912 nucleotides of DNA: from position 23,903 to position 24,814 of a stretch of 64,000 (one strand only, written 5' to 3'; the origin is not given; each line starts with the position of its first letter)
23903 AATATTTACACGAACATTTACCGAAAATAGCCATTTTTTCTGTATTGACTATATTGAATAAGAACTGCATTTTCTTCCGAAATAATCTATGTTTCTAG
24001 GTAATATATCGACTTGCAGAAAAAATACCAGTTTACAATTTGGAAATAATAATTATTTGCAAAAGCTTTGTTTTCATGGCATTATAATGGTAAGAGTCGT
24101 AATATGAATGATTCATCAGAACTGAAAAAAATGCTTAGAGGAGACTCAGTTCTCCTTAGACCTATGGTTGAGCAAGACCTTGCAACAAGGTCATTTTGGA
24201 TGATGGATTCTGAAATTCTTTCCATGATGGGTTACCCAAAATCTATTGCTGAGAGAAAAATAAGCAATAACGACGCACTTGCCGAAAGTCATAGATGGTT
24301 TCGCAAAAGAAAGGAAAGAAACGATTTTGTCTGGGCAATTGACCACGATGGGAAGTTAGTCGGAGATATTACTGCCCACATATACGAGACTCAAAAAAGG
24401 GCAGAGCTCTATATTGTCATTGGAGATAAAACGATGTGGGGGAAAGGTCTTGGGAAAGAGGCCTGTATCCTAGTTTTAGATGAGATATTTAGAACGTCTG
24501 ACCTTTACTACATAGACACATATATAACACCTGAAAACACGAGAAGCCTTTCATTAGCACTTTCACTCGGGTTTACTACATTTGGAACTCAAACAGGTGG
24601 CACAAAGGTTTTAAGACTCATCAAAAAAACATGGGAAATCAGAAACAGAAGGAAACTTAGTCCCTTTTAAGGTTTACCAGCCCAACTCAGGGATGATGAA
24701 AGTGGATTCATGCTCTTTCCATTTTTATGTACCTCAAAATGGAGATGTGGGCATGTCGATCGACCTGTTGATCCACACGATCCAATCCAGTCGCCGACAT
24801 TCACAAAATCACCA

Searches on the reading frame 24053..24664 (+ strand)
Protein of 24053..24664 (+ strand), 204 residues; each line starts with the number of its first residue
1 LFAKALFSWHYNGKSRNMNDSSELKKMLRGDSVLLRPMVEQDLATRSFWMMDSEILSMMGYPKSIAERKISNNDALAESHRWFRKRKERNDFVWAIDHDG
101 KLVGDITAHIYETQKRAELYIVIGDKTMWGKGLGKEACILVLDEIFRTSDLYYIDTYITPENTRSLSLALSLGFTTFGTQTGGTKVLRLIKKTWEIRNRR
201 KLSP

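Call 63: search_protein_families(library=pfam, proteins=[window:24053-24664:+], max_evalue=0.01)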
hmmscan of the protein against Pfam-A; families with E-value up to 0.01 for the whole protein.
window:24053-24664:+ (204 aa): 3 families
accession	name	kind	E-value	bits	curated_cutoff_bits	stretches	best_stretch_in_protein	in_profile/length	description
PF13302.13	Acetyltransf_3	-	5.5e-19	69.7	25.4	1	33-175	2-138/138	Acetyltransferase (GNAT) domain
PF00583.31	Acetyltransf_1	-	2.9e-09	37.6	20.7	1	80-174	24-116/116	Acetyltransferase (GNAT) family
PF13420.13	Acetyltransf_4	-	2.9e-06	27.8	24.3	1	39-181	5-141/155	Acetyltransferase (GNAT) domain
